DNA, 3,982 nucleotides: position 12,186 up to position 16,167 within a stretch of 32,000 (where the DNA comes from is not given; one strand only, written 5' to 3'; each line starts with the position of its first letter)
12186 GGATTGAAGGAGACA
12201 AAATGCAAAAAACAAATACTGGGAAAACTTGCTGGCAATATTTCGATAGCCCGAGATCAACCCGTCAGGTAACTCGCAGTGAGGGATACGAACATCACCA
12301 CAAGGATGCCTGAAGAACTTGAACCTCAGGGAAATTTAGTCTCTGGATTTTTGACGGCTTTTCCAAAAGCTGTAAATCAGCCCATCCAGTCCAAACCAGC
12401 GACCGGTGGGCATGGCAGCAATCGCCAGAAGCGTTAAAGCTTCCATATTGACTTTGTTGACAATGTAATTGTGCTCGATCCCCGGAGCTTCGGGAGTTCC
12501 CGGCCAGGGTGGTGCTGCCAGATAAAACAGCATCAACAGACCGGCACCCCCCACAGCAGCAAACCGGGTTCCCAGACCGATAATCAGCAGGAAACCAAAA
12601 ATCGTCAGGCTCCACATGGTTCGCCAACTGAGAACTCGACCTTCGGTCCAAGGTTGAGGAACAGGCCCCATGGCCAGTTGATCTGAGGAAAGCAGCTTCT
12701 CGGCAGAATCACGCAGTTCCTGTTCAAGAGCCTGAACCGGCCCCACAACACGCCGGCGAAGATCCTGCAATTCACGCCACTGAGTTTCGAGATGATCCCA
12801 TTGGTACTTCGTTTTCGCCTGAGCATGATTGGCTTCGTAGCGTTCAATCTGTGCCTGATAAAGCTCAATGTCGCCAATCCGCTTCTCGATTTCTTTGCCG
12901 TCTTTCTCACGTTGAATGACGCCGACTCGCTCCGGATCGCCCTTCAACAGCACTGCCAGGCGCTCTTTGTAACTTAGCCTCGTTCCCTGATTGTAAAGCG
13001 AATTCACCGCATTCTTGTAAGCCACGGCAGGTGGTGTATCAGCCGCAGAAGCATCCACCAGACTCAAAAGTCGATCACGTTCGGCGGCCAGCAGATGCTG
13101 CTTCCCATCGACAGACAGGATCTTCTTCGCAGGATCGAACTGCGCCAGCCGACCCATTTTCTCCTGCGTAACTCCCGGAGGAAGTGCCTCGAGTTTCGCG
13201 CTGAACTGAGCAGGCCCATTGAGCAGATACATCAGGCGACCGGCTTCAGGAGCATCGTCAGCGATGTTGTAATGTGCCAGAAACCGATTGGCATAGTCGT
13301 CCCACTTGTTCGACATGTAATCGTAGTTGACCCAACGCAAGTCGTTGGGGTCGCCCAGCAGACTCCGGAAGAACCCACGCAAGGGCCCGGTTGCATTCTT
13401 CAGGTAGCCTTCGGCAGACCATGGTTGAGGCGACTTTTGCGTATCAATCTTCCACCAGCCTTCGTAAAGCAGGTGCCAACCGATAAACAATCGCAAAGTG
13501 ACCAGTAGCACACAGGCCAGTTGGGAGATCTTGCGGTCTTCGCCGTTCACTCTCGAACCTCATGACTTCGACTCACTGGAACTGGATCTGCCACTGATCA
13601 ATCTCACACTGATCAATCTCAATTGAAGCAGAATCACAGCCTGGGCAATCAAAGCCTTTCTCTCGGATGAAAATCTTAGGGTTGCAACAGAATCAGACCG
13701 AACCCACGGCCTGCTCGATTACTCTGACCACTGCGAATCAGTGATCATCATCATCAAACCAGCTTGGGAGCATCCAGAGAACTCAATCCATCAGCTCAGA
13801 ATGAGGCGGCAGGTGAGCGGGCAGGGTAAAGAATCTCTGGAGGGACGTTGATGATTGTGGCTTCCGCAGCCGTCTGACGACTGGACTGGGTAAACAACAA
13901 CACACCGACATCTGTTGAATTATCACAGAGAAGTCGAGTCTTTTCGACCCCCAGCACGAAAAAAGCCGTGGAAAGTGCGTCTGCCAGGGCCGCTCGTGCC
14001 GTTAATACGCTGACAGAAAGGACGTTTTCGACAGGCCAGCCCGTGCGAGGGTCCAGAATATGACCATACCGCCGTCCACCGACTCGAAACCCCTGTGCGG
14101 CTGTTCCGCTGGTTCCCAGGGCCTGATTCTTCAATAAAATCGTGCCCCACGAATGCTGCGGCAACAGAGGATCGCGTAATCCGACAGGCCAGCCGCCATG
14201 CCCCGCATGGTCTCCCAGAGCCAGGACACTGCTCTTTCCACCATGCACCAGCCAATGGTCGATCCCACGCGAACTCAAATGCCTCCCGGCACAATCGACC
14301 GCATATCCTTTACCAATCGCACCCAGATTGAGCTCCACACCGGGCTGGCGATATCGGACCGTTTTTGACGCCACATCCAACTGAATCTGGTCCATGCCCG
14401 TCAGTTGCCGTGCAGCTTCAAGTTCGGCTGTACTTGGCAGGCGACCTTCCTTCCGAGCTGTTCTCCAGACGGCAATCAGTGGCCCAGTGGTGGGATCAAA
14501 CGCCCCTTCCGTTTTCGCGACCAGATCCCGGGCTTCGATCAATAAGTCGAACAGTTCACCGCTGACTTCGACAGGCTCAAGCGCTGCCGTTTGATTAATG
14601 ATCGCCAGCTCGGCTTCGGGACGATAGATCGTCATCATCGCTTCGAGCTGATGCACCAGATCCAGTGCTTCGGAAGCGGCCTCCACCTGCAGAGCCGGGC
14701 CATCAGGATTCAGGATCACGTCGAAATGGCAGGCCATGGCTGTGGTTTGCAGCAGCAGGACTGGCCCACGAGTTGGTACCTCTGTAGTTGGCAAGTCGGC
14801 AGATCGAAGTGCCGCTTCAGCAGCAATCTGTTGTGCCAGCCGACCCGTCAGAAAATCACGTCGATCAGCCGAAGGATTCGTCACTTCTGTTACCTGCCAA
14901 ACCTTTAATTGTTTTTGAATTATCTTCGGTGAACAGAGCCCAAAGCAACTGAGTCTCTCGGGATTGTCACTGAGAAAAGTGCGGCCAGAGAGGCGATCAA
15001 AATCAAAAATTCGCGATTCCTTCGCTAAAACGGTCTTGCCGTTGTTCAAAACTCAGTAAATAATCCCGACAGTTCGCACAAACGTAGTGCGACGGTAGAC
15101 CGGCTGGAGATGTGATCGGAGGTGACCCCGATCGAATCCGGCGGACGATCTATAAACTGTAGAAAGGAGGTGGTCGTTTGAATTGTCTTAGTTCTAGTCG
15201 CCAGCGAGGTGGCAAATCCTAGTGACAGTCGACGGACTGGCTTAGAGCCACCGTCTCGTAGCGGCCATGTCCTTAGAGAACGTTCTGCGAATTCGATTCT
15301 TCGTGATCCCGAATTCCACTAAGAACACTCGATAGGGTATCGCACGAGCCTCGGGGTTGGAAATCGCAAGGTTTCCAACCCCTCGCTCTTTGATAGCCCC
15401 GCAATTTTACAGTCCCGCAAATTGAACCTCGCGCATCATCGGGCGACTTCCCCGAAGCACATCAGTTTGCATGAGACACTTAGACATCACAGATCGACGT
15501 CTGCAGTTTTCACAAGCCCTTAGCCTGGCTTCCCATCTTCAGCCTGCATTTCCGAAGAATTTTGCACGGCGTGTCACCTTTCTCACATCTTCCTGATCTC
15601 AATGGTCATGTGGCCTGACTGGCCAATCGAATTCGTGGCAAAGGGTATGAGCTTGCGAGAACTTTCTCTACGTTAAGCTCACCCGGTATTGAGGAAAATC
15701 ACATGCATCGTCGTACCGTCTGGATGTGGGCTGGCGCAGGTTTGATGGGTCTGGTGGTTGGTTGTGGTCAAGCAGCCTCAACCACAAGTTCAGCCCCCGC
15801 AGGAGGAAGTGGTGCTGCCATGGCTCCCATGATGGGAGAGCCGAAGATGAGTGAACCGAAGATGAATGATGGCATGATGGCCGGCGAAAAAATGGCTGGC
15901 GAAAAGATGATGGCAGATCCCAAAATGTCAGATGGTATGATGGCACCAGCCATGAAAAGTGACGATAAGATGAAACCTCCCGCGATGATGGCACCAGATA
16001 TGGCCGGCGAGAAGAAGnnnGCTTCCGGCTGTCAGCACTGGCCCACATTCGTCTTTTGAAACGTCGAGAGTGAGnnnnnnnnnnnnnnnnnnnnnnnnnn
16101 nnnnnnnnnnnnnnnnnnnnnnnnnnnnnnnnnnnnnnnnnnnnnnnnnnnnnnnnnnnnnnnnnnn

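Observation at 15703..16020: Extremely Met-rich repeat lipoprotein directly upstream of msrP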

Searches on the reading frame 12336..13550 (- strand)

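Call 4: search_protein_families(library=pfam, proteins=[window:12336-13550:-], max_evalue=0.01)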
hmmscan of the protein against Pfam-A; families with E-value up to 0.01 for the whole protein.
window:12336-13550:- (404 aa): 2 families
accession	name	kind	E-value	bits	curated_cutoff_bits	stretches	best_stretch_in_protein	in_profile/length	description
PF07681.17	DoxX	-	1.3e-06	29.4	23.6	1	299-341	36-78/85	DoxX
PF04173.18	DoxD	-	7.1e-05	23.2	22.7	1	307-396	63-148/167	TQO small subunit DoxD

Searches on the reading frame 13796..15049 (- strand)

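Call 4: search_protein_families(library=pfam, proteins=[window:13796-15049:-], max_evalue=0.01)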
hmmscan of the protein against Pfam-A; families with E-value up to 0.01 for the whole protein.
window:13796-15049:- (417 aa): 1 family
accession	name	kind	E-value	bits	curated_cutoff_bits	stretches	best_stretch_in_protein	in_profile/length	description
PF02424.20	ApbE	-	7.6e-69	232.6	25.6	1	121-381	12-262/266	ApbE family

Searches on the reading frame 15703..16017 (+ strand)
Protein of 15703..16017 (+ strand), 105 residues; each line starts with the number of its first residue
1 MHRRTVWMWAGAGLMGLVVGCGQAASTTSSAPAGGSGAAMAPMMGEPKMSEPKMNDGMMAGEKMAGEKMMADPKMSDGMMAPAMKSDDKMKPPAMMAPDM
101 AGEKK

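Call 4: search_protein_families(library=pfam, proteins=[window:15703-16017:+], max_evalue=0.01)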
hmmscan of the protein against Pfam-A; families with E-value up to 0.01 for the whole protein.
window:15703-16017:+ (105 aa): 0 families

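Call 5: search_protein_families(library=ncbifam, proteins=[window:15703-16017:+], max_evalue=0.01)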
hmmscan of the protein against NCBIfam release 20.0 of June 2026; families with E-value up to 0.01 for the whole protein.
window:15703-16017:+ (105 aa): 0 families

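Call 6: find_homologous_proteins(query=window:15703-16017:+, max_evalue=0.01)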
Query window:15703-16017:+ (105 aa): 2 proteins with E <= 0.01 among 15 candidates.
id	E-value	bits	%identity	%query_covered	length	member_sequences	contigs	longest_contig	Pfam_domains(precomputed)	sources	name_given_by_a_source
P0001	1.0e-52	194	89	100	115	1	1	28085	-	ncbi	-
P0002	5.6e-25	106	84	65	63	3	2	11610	-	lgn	-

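Call 8: find_encoding_contigs(protein=P0001, flank=8000, max_places=6)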
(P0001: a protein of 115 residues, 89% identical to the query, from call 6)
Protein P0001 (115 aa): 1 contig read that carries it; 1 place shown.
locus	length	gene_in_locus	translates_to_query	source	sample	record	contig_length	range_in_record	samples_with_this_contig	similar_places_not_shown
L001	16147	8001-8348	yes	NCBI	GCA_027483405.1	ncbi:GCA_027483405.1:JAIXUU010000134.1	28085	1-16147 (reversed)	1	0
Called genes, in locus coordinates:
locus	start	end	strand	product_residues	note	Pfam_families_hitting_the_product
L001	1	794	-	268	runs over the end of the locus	PF07856:Orai-1 (faint), PF01618:MotA_ExbB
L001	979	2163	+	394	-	PF13493:DUF4118, PF07730:HisKA_3, PF02518:HATPase_c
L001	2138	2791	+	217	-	PF00072:Response_reg, PF04545:Sigma70_r4 (weak), PF08281:Sigma70_r4_2 (weak), PF00196:GerE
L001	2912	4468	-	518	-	PF01408:GFO_IDH_MocA, PF02894:GFO_IDH_MocA_C (weak), PF22725:GFO_IDH_MocA_C3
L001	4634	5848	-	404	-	PF07681:DoxX (faint)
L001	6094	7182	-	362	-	PF02424:ApbE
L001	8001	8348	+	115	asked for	-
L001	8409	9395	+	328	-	PF00174:Oxidored_molyb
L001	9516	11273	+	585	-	PF01794:Ferric_reduct, PF00970:FAD_binding_6, PF00175:NAD_binding_1, PF00111:Fer2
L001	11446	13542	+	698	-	PF00920:ILVD_EDD_N, PF24877:ILV_EDD_C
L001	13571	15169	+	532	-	PF00034:Cytochrom_C (faint), PF13442:Cytochrome_CBB3 (faint), PF21419:RoxA-like_Cyt-c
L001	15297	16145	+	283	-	?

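Call 9: find_encoding_contigs(protein=P0002, flank=8000, max_places=6)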
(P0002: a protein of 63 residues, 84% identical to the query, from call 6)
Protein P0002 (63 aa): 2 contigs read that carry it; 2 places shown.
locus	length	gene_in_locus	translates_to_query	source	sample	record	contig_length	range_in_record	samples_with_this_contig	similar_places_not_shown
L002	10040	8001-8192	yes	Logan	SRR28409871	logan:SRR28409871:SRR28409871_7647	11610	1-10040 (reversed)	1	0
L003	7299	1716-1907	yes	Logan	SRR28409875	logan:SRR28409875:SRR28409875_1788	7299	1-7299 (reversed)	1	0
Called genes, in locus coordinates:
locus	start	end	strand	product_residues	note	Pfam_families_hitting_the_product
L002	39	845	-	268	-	PF07856:Orai-1 (faint), PF01618:MotA_ExbB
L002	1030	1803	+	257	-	PF13493:DUF4118, PF07730:HisKA_3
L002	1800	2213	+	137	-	PF02518:HATPase_c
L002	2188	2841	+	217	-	PF00072:Response_reg, PF04545:Sigma70_r4 (weak), PF08281:Sigma70_r4_2 (weak), PF00196:GerE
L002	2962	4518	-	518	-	PF01408:GFO_IDH_MocA, PF02894:GFO_IDH_MocA_C (weak), PF22725:GFO_IDH_MocA_C3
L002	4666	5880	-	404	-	PF07681:DoxX (faint)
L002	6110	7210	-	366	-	PF02424:ApbE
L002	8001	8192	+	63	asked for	-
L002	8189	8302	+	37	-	-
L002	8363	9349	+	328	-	PF00174:Oxidored_molyb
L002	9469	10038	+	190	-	?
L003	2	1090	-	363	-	?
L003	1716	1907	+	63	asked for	-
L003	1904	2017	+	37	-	-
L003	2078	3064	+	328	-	PF00174:Oxidored_molyb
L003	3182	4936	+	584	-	PF01794:Ferric_reduct, PF00970:FAD_binding_6, PF00175:NAD_binding_1, PF00111:Fer2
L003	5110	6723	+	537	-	PF00920:ILVD_EDD_N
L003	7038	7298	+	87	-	?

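Call 15: search_protein_families(library=ncbifam, proteins=[window:15703-16017:+, P0001], max_evalue=10)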
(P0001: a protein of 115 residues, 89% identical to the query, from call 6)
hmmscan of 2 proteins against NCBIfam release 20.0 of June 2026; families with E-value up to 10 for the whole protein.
window:15703-16017:+ (105 aa): 0 families

P0001 (115 aa): 0 families

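Call 55: list_cluster_members(proteins=[window:15703-16017:+, L168:1369-1659:+, L166:3459-3779:+, L165:3769-3963:+, L164:3521-3817:+, L170:3462-3821:+, L170:3612-3821:+, L171:3567-3980:+, L013:4363-5055:+])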
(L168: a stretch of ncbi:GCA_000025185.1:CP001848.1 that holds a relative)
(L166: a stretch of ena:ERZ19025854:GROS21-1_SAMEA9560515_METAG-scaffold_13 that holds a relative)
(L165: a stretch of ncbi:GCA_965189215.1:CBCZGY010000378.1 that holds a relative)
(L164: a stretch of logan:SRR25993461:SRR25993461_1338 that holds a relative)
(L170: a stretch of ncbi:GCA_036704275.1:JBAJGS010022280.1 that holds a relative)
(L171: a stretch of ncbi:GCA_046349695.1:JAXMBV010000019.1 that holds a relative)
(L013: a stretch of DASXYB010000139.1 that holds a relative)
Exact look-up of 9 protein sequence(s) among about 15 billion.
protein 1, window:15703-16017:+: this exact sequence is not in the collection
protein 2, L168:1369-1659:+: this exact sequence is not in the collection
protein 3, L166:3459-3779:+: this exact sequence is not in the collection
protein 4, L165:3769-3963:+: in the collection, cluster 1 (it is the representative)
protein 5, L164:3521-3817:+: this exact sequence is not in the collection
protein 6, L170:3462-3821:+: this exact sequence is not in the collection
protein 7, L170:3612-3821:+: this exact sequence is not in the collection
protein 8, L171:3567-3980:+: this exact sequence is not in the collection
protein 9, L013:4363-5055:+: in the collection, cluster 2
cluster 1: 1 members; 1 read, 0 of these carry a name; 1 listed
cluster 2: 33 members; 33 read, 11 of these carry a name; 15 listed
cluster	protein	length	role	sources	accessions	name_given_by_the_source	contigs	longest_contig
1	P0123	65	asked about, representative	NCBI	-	-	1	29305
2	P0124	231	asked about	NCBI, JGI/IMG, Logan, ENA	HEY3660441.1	MAG TPA: peroxiredoxin family protein [Candidatus Udaeobacter sp.] | peroxiredoxin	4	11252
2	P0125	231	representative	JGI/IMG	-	peroxiredoxin Q/BCP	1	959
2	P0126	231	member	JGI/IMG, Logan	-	peroxiredoxin Q/BCP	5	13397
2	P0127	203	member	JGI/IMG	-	peroxiredoxin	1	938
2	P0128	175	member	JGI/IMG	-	peroxiredoxin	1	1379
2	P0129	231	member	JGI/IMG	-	peroxiredoxin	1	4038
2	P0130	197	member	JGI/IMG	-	peroxiredoxin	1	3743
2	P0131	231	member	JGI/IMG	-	peroxiredoxin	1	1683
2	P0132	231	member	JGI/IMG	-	peroxiredoxin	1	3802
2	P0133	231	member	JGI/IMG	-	peroxiredoxin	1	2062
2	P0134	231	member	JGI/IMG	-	peroxiredoxin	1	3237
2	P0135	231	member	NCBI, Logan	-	-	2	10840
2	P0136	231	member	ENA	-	-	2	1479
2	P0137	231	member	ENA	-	-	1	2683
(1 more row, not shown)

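Call 61: predict_structure(protein=window:15703-16017:+)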
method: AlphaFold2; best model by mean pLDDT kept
length: 105 residues; sequences in the alignment: 1
mean_pLDDT: 56.5   pTM: 0.15
mean pLDDT of the five models: 56.5, 56.3, 54.7, 51.8, 50.8
residues with pLDDT >= 90: 0; 70-90: 0; 50-70: 94; < 50: 11
segments of 3 or more residues with pLDDT < 50: 1-3
pLDDT, mean of each block of 10 residues (from residue 1): 56 62 53 51 57 59 57 57 57 58 52
secondary structure, 60 per line:
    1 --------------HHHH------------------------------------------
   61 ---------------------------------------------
elements in order: H15-18

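Call 62: search_protein_representatives(protein=window:15703-16017:+)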
Query: 105 residues. Proteins with E-value up to 0.001 (for the whole library): 4; up to 1e-10: 2; up to 1e-30: 0. The best 4 are listed.
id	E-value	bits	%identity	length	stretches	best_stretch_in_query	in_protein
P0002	1.8e-25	105.5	95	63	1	1-65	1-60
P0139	2.8e-13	66.4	28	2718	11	27-90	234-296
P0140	1.9e-05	41.2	25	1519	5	30-90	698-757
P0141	6.0e-04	36.4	53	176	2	34-76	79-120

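Call 67: search_protein_families(library=ncbifam, proteins=[P0141], max_evalue=10)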
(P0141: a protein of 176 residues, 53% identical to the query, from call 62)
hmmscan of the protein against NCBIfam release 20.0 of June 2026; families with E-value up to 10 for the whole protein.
P0141 (176 aa): 0 families

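Call 75: find_homologous_proteins(query=A3, max_evalue=0.001)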
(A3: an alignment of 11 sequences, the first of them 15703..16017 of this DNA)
Query A3 (11 sequences) (105 aa, profile of the alignment): 27 proteins with E <= 0.001 among 4508 candidates.
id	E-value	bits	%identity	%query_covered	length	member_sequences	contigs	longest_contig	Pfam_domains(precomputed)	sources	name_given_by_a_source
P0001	2.1e-14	72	89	100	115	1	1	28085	-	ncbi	-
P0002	1.2e-10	60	84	65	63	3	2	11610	-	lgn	-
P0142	1.3e-9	56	32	98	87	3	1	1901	-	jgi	jgi:pentapeptide MXKDX repeat protein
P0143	4.7e-8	51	29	64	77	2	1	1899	-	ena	-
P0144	9.5e-8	50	54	12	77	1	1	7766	-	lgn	-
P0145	1.9e-7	49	-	-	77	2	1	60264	-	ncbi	-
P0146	1.5e-6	46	-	-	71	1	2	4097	-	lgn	-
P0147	3.3e-6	45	-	-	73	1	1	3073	-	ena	-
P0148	8.1e-6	44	39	36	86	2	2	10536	-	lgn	-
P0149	1.3e-5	43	35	72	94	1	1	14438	-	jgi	jgi:hypothetical protein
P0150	1.5e-5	43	36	55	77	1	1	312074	-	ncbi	-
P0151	2.2e-5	43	36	87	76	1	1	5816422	-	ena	-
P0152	2.3e-5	43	-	-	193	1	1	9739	PF00085.27,PF13899.13,PF13098.14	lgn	-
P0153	3.1e-5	42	34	68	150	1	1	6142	-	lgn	-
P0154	4.0e-5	42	41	30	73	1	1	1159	-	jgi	jgi:alkaline phosphatase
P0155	4.6e-5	42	-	-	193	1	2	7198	PF00085.27,PF13899.13,PF13098.14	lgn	-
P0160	1.5e-4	40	47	30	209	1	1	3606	PF00085.27,PF08534.17,PF13905.13,PF13098.14,PF00578.28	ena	-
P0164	3.0e-4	39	31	90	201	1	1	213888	PF00085.27,PF13098.14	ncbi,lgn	-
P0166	8.2e-4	38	31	76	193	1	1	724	PF00085.27,PF13899.13,PF13098.14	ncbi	-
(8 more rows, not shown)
